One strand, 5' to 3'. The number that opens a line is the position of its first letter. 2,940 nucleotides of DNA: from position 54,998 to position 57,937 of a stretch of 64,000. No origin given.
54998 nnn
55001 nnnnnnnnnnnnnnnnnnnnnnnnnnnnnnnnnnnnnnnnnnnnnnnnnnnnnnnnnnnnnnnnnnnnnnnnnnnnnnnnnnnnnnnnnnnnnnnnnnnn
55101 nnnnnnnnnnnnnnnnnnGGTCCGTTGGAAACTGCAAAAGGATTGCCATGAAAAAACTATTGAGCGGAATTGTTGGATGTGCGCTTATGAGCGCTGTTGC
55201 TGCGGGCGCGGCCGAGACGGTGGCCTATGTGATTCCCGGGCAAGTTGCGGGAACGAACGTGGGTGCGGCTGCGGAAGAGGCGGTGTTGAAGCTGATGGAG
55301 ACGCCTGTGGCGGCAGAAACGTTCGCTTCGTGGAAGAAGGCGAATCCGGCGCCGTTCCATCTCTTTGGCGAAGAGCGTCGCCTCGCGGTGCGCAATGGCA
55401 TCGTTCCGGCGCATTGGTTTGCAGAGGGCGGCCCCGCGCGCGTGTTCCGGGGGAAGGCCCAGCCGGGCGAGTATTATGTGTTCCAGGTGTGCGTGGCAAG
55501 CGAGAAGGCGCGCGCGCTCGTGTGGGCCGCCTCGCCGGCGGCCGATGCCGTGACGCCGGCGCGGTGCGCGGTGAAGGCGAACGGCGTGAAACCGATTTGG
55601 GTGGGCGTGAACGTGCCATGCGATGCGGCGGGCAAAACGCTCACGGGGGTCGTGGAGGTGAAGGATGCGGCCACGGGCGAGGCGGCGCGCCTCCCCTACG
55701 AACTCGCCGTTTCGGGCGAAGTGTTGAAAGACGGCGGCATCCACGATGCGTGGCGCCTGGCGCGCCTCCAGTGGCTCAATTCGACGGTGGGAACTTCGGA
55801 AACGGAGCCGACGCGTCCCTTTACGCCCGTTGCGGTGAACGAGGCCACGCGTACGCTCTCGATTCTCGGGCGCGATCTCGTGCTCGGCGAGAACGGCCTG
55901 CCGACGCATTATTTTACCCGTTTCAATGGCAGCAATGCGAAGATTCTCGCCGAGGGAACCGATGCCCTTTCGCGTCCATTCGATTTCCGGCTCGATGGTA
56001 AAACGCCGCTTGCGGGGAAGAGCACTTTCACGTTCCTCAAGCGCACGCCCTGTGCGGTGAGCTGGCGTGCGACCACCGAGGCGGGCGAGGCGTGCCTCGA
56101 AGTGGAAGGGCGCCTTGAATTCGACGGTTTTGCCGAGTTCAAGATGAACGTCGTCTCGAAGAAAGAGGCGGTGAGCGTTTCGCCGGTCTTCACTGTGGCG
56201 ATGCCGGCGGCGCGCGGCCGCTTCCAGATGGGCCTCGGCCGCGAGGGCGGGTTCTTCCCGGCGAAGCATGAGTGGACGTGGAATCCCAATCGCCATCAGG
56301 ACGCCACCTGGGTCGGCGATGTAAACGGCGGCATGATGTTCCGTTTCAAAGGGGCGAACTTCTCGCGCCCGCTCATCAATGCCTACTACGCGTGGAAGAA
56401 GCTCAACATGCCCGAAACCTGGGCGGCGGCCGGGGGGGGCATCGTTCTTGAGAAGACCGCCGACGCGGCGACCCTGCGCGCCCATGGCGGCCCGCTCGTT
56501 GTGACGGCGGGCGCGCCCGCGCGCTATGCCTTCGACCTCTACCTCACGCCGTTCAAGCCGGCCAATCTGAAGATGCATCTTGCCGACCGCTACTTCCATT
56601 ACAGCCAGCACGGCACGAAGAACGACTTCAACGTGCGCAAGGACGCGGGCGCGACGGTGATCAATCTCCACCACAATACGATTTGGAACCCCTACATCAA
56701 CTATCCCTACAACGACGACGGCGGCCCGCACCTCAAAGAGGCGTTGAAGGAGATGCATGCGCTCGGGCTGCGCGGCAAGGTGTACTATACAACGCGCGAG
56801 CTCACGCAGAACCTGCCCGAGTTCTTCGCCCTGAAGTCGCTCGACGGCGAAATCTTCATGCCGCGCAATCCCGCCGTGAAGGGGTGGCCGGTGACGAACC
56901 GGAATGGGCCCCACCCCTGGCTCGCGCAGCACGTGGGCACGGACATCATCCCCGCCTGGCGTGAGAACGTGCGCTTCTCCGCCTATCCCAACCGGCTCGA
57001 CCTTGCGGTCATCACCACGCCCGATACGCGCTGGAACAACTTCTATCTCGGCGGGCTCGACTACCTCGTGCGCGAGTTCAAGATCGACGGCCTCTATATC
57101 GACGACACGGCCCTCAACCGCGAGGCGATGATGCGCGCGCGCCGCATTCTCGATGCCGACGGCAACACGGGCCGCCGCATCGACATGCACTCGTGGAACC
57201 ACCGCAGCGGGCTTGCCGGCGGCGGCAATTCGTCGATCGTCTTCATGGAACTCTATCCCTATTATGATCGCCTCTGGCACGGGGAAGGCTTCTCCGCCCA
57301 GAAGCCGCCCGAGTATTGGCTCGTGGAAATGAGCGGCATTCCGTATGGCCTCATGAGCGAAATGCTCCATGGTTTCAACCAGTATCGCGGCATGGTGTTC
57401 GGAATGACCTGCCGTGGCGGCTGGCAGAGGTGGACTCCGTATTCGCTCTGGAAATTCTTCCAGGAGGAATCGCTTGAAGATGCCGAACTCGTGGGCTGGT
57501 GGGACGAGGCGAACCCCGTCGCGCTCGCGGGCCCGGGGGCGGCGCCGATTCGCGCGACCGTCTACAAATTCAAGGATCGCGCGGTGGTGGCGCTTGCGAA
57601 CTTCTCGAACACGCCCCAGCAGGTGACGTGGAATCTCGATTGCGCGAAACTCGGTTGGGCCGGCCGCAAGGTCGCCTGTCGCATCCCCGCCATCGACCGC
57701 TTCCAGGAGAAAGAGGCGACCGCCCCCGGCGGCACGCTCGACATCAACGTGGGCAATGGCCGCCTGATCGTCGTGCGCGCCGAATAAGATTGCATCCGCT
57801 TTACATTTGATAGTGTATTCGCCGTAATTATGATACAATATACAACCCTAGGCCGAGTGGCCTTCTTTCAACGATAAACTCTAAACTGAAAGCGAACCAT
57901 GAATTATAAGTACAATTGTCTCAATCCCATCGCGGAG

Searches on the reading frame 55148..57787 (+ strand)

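Call 35: search_protein_families(library=pfam, proteins=[window:55148-57787:+], max_evalue=0.00001)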
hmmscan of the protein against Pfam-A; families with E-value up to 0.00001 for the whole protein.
window:55148-57787:+ (879 aa): 1 family
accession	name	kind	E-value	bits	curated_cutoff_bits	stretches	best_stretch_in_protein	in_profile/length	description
PF19543.5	GH123_N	-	3.3e-201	671.1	22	2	139-876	257-968/969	Glycoside hydrolase 123, N-terminal domain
